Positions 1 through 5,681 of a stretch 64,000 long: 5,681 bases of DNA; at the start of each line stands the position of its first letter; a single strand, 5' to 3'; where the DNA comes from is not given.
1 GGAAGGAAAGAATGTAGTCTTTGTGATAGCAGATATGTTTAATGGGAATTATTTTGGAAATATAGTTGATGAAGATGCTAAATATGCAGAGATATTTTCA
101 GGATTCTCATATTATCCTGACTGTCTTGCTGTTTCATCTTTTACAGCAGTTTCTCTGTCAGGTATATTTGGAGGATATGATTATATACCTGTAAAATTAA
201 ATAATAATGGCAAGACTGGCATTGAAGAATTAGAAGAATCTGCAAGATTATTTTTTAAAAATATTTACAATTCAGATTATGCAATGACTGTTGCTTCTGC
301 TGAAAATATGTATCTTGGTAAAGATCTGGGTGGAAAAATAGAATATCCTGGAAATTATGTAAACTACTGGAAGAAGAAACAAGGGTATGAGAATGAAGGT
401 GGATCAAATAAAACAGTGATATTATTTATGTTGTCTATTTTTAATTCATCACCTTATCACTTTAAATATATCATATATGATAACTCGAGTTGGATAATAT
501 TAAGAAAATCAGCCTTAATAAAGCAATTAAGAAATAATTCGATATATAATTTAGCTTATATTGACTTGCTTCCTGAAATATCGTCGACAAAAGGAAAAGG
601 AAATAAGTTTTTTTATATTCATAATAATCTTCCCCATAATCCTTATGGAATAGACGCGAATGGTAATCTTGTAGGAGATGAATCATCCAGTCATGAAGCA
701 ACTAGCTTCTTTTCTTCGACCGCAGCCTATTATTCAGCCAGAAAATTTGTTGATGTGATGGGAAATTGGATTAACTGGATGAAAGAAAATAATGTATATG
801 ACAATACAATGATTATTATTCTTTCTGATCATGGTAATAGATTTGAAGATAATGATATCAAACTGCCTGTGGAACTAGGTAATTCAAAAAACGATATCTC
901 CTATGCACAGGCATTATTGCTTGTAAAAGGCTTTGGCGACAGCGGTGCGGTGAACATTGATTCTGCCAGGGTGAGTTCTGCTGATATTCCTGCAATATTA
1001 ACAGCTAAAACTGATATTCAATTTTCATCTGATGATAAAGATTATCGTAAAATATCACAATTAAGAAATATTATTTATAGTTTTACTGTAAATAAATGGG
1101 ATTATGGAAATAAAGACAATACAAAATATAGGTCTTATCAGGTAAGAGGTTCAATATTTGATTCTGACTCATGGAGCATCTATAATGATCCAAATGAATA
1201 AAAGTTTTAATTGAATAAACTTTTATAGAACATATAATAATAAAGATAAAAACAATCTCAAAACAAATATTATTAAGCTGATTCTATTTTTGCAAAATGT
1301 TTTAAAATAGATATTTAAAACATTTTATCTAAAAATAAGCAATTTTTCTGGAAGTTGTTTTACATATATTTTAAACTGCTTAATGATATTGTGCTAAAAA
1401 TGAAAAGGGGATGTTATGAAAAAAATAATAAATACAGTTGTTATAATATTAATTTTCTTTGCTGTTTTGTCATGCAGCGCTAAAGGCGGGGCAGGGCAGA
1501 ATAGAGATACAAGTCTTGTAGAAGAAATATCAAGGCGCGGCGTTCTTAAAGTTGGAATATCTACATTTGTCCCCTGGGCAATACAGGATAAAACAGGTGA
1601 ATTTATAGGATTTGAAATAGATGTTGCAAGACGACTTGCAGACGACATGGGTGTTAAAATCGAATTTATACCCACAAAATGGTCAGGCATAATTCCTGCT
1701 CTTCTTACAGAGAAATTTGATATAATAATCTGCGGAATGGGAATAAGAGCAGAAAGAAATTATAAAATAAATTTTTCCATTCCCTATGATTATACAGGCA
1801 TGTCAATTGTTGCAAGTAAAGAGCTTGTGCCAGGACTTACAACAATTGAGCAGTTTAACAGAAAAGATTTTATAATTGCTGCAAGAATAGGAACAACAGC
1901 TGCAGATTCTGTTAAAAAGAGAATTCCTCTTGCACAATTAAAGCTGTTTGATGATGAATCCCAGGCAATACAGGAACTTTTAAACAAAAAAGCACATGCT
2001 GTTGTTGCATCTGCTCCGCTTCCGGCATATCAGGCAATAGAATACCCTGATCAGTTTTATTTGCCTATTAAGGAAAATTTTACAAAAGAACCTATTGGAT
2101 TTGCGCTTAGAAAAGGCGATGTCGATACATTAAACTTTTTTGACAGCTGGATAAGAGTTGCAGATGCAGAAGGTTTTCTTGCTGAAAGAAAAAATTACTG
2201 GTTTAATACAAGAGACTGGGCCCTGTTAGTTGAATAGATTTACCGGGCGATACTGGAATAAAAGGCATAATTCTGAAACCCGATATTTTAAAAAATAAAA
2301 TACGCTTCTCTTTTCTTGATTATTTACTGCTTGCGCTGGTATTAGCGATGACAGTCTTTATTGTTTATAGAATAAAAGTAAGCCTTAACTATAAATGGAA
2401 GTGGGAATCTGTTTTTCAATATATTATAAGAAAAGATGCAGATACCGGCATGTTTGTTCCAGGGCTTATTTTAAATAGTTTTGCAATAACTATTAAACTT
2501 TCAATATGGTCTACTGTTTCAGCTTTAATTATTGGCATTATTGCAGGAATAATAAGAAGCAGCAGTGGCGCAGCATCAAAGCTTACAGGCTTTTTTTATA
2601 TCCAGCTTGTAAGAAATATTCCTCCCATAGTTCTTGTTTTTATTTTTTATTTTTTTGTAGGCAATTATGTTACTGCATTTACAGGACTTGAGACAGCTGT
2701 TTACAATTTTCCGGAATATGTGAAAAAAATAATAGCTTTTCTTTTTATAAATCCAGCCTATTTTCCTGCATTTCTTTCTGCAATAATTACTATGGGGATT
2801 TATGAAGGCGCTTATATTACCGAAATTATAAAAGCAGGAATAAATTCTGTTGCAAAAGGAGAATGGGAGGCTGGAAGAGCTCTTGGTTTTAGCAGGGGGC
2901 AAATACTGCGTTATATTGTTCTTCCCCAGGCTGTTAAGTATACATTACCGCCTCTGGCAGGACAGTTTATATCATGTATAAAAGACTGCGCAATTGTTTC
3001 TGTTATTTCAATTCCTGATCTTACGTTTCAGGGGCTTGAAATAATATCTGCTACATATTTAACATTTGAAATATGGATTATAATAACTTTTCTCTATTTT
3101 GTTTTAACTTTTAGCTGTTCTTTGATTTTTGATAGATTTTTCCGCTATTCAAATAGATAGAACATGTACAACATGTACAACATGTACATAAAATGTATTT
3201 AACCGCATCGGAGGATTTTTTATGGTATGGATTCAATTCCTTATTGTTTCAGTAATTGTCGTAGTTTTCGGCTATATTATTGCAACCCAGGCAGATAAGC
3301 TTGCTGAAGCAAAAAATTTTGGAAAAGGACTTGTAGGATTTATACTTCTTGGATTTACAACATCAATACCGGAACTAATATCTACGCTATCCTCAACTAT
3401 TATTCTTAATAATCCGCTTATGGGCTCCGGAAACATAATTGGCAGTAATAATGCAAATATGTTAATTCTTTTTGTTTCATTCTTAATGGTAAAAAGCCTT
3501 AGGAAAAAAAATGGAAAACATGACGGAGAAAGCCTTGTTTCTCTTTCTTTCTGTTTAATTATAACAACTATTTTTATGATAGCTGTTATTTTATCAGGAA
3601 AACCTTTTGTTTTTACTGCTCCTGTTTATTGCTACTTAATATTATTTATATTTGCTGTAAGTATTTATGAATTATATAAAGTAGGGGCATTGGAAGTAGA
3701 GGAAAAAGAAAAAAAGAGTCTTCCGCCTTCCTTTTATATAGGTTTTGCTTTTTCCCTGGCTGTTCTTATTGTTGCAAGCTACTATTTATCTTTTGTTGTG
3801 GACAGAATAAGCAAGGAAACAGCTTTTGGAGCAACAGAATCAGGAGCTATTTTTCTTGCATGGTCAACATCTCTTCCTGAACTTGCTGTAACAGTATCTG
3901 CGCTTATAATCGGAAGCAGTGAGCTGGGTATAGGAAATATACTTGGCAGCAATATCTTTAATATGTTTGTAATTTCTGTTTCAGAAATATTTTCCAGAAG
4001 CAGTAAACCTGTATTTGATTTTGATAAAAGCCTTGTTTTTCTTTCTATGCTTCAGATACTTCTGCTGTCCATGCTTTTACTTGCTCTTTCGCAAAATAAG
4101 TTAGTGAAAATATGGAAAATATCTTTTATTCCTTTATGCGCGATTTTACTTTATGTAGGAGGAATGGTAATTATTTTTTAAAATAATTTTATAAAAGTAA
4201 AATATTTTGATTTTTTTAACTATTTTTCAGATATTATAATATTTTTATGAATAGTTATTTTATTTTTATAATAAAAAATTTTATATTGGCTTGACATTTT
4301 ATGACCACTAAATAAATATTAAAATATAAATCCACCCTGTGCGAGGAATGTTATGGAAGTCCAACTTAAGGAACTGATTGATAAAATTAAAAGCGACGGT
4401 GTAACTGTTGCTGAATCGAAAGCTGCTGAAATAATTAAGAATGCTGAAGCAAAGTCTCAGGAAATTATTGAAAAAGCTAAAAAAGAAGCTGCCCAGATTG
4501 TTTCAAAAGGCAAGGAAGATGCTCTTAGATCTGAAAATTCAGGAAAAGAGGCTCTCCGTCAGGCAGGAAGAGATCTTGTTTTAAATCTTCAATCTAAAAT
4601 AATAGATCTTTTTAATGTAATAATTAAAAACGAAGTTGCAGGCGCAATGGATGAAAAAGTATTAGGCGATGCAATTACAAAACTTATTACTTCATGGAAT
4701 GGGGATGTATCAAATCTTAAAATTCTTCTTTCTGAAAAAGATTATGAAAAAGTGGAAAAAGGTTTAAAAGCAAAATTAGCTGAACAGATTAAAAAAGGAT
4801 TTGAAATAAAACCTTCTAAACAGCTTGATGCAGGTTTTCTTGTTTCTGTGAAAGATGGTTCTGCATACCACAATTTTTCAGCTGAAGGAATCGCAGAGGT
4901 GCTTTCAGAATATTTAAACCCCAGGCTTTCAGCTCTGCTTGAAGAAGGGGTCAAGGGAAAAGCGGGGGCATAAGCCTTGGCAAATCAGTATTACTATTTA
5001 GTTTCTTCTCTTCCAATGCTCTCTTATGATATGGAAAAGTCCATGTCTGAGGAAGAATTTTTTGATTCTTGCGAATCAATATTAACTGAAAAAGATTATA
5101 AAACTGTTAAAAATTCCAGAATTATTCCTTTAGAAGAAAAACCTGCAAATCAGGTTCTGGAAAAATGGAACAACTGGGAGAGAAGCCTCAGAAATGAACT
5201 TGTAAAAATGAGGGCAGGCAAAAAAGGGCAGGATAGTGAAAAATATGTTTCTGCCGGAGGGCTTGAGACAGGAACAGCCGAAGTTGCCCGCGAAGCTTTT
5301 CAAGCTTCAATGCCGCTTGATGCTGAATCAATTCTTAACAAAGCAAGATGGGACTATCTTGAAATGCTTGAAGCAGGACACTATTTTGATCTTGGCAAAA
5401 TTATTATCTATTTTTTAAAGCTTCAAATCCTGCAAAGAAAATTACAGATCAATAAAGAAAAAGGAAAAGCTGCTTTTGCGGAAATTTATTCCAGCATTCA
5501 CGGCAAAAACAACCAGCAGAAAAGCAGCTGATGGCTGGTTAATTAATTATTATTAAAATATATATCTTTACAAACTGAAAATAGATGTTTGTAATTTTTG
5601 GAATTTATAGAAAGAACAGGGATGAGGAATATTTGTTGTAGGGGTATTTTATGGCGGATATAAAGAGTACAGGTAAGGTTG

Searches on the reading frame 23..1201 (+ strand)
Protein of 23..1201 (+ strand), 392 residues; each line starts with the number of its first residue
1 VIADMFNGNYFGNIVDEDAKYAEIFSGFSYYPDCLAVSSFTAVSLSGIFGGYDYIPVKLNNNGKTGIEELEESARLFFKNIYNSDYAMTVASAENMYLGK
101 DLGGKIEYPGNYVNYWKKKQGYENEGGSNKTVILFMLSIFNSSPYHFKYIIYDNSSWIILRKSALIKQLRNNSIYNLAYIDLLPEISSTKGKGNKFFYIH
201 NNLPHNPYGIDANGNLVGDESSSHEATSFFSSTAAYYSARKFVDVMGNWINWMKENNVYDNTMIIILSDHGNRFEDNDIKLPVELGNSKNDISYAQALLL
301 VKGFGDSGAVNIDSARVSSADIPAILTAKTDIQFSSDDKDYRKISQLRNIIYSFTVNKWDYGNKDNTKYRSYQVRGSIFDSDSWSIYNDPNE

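Call 77: search_protein_families(library=pfam, proteins=[window:23-1201:+], max_evalue=0.00001)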
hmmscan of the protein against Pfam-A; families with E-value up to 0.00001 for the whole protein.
window:23-1201:+ (392 aa): 1 family
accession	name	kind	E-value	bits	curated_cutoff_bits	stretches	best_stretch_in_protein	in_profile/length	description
PF00884.28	Sulfatase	-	5e-08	33.1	25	1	161-290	141-261/301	Sulfatase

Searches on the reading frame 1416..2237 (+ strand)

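Call 77: search_protein_families(library=pfam, proteins=[window:1416-2237:+], max_evalue=0.00001)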
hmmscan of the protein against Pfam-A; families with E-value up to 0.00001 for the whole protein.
window:1416-2237:+ (273 aa): 2 families
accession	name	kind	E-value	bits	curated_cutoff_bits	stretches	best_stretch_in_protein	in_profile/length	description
PF00497.25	SBP_bac_3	-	4.3e-30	104.6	26.4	1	44-264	1-131/132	Bacterial extracellular solute-binding proteins, family 3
PF10613.14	Lig_chan-Glu_bd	-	1.5e-10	41.6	30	1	65-135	44-113/115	Ligated ion channel L-glutamate- and glycine-binding site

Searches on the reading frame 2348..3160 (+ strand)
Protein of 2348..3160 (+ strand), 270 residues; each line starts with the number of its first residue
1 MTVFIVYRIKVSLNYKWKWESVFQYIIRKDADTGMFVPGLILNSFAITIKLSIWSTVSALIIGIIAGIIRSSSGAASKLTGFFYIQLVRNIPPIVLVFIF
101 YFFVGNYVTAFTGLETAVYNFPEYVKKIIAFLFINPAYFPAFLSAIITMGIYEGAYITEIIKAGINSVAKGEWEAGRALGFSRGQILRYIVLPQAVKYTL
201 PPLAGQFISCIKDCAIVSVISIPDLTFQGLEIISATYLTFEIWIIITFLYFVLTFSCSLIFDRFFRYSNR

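Call 77: search_protein_families(library=pfam, proteins=[window:2348-3160:+], max_evalue=0.00001)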
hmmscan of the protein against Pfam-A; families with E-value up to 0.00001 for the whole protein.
window:2348-3160:+ (270 aa): 1 family
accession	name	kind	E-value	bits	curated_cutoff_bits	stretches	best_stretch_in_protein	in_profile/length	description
PF00528.27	BPD_transp_1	-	1.5e-21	77.4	26.4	1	60-267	2-177/184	Binding-protein-dependent transport system inner membrane component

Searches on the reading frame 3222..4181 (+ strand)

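Call 77: search_protein_families(library=pfam, proteins=[window:3222-4181:+], max_evalue=0.00001)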
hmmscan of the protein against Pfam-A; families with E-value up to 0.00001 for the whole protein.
window:3222-4181:+ (319 aa): 1 family
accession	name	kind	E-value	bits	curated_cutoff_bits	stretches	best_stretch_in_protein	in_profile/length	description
PF01699.29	Na_Ca_ex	-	2.9e-28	99.2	24.9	2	172-315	3-146/151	Sodium/calcium exchanger protein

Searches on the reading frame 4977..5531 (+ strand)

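Call 43: search_protein_families(library=pfam, proteins=[window:4977-5531:+], max_evalue=0.001)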
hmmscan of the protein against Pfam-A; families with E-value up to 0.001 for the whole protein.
window:4977-5531:+ (184 aa): 1 family
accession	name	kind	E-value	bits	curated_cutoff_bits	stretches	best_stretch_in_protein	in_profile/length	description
PF10962.13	DUF2764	-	1.6e-16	61.2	24.1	2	111-173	203-266/271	Protein of unknown function (DUF2764)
